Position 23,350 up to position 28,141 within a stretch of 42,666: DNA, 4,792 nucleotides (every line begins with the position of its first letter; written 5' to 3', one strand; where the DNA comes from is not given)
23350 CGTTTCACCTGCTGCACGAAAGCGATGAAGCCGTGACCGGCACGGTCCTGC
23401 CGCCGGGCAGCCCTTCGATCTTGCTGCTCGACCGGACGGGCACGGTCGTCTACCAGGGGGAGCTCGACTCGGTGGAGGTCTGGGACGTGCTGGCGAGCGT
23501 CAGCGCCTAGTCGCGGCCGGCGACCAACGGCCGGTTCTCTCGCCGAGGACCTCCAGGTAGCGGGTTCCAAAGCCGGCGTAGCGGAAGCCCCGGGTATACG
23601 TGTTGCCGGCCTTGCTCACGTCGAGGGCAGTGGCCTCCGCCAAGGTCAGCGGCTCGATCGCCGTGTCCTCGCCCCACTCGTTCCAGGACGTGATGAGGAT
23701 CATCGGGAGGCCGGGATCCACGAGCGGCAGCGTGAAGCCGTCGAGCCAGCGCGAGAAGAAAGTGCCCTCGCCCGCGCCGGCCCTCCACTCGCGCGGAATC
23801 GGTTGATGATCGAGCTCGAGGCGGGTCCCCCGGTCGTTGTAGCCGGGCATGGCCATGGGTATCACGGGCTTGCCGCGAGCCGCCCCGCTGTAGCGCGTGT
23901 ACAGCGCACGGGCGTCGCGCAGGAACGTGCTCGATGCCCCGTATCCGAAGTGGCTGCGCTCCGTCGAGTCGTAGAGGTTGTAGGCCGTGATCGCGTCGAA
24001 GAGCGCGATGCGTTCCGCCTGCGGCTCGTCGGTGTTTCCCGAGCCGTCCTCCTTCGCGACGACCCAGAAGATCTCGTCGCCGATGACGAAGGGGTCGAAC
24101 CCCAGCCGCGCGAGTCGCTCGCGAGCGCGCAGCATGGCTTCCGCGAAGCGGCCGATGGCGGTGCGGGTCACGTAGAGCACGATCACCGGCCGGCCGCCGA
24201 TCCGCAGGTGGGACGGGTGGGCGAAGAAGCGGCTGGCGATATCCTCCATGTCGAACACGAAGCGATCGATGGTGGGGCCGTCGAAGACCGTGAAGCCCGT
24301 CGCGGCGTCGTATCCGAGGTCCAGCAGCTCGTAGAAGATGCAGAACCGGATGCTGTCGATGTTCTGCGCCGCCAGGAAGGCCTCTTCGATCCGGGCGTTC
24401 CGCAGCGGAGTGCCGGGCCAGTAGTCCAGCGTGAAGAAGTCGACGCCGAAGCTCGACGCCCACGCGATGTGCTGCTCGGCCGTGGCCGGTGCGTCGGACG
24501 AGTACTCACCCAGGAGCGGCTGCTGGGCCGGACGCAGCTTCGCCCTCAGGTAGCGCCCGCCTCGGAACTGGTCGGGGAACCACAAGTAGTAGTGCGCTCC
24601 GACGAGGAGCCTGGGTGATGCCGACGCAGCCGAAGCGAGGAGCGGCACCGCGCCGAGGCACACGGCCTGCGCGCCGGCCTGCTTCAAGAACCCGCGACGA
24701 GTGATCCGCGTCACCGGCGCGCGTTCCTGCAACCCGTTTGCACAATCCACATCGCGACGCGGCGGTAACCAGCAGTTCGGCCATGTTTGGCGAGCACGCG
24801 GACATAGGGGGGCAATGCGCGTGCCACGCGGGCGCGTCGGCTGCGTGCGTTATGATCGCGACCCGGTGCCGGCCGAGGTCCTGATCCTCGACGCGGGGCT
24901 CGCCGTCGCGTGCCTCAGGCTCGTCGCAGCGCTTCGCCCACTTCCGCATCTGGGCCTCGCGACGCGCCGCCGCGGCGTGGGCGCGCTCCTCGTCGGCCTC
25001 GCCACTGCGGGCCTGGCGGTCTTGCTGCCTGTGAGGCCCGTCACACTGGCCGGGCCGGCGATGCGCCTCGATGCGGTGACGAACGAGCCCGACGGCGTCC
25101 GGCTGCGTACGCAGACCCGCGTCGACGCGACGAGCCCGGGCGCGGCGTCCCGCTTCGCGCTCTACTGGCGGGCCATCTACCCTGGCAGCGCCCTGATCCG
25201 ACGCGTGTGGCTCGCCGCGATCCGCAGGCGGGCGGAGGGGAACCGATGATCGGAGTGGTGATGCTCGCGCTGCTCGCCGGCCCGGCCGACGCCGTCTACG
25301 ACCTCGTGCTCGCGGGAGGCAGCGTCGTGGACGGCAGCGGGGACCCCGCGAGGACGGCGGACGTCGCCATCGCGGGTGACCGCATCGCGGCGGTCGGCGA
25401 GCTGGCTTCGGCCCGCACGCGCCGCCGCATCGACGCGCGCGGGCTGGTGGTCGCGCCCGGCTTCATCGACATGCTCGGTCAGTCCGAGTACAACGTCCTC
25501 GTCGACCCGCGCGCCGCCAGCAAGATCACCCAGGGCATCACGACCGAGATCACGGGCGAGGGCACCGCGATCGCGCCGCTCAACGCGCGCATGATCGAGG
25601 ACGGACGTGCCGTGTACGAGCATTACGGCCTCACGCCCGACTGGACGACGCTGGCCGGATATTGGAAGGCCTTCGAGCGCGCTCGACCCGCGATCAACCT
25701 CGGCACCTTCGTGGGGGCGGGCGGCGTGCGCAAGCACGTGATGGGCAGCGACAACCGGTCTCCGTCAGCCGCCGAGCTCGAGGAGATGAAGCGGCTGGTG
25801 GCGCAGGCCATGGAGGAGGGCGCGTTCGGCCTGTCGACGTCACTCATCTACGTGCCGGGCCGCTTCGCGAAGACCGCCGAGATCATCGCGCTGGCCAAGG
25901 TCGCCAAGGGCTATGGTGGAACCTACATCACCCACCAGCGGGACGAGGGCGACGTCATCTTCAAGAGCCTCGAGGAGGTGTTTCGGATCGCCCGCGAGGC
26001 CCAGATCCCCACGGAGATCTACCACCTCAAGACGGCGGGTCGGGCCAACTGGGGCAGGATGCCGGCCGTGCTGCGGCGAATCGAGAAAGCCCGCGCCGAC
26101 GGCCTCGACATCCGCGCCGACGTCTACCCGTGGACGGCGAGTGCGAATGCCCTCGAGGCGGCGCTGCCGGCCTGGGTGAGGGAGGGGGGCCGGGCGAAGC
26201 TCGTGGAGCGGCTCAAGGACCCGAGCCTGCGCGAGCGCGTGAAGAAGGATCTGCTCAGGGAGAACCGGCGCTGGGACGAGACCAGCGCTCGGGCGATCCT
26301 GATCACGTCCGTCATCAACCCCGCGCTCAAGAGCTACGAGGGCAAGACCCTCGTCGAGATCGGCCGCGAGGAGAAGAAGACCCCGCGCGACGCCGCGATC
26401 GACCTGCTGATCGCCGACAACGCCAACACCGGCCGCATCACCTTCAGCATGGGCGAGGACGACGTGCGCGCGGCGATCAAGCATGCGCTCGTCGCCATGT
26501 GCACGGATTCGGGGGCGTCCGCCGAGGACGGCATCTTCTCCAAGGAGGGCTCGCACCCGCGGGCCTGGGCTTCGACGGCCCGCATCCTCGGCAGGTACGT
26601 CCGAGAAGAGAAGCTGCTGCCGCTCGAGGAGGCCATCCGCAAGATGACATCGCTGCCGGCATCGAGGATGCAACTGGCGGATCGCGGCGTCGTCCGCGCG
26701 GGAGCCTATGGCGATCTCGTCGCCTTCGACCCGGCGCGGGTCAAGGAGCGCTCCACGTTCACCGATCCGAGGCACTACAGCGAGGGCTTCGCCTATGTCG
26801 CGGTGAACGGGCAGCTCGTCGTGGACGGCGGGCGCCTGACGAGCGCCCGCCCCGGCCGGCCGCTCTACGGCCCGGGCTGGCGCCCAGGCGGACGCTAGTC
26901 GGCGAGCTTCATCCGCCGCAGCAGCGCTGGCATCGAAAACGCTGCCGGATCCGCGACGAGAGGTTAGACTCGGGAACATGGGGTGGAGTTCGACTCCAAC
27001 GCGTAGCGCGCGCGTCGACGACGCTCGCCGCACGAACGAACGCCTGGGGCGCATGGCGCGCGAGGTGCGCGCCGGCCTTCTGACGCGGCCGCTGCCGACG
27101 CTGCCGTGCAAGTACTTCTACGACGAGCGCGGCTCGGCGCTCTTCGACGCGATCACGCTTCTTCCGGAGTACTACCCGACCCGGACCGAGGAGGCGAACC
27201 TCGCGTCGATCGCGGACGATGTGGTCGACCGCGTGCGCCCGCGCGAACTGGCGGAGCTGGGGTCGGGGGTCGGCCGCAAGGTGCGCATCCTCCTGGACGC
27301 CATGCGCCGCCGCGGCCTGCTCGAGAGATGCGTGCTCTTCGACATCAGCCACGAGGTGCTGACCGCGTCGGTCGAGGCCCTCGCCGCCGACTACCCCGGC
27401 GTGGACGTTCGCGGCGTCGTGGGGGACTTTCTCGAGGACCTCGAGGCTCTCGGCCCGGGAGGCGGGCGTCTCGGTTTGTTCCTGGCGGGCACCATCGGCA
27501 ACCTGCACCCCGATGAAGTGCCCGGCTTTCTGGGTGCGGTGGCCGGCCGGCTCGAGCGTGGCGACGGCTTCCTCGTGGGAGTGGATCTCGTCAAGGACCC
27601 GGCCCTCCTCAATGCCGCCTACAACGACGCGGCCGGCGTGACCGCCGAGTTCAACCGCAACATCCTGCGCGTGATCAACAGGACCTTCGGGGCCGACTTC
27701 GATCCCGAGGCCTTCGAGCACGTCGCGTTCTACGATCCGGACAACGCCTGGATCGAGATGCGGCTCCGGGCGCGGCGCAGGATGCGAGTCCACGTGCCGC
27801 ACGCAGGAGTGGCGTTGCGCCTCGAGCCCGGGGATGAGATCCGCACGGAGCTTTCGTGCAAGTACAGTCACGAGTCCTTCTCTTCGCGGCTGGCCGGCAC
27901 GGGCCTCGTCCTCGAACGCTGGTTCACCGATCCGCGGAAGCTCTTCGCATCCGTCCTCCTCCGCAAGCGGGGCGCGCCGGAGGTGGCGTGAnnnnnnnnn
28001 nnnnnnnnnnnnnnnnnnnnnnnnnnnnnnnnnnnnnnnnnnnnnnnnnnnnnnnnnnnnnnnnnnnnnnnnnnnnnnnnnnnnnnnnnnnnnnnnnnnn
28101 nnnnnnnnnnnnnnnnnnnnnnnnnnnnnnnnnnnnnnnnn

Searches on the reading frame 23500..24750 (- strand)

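Call 8: search_protein_families(library=pfam, proteins=[window:23500-24750:-], max_evalue=0.001)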
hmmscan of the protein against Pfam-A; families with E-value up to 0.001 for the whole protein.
window:23500-24750:- (416 aa): 3 families
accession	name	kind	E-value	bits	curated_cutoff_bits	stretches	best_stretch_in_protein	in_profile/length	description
PF03659.20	Glyco_hydro_71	-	3e-06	26.8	34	1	85-394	12-262/375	Glycosyl hydrolase family 71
PF14307.12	Glyco_tran_WbsX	-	9.5e-06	25.7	25.1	1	173-371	144-342/350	Glycosyltransferase WbsX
PF16317.11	Glyco_hydro_99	-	2.8e-05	23.9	33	1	77-369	59-308/341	Glycosyl hydrolase family 99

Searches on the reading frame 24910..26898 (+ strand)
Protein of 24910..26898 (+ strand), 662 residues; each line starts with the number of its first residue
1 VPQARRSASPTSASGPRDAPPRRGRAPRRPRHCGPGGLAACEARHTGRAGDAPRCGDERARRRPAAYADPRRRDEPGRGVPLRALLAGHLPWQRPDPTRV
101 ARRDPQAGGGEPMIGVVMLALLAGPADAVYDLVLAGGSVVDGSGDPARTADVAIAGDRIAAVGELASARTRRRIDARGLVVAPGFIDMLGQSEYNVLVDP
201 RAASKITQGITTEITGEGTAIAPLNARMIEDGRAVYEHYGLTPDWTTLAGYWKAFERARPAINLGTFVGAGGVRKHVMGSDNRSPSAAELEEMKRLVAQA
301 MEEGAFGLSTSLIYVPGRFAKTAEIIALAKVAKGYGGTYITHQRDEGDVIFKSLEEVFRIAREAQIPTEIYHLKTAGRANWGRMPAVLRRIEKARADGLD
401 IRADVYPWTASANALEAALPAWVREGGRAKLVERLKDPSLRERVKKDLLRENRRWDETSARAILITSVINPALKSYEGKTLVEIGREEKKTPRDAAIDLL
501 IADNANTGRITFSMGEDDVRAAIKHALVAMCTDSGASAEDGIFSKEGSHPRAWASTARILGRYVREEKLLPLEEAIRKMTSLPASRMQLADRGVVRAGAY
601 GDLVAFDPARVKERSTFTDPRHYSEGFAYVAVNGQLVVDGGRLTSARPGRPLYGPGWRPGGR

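Call 8: search_protein_families(library=pfam, proteins=[window:24910-26898:+], max_evalue=0.001)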
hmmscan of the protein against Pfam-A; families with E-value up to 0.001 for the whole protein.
window:24910-26898:+ (662 aa): 2 families
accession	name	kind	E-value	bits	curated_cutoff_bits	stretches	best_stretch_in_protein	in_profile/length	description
PF07969.17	Amidohydro_3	-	9e-20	72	29.7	1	174-638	3-472/472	Amidohydrolase family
PF01979.26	Amidohydro_1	-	1.5e-07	31.4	25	1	516-612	232-321/345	Amidohydrolase family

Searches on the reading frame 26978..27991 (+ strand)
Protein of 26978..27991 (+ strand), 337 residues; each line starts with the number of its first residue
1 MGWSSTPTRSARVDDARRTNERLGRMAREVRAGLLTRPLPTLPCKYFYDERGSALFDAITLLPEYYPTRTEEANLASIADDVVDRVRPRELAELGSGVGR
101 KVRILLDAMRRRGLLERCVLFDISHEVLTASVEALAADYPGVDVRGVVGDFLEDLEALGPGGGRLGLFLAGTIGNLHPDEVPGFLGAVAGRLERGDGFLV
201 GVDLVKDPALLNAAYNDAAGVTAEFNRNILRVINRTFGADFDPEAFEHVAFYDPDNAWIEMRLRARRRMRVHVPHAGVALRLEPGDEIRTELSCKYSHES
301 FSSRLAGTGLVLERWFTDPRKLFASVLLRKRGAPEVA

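Call 8: search_protein_families(library=pfam, proteins=[window:26978-27991:+], max_evalue=0.001)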
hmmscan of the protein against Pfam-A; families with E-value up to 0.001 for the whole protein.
window:26978-27991:+ (337 aa): 1 family
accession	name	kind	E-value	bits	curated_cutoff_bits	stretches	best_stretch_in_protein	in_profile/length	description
PF10017.15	Methyltransf_33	-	1.3e-97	327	23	1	27-329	2-303/304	Histidine-specific methyltransferase, SAM-dependent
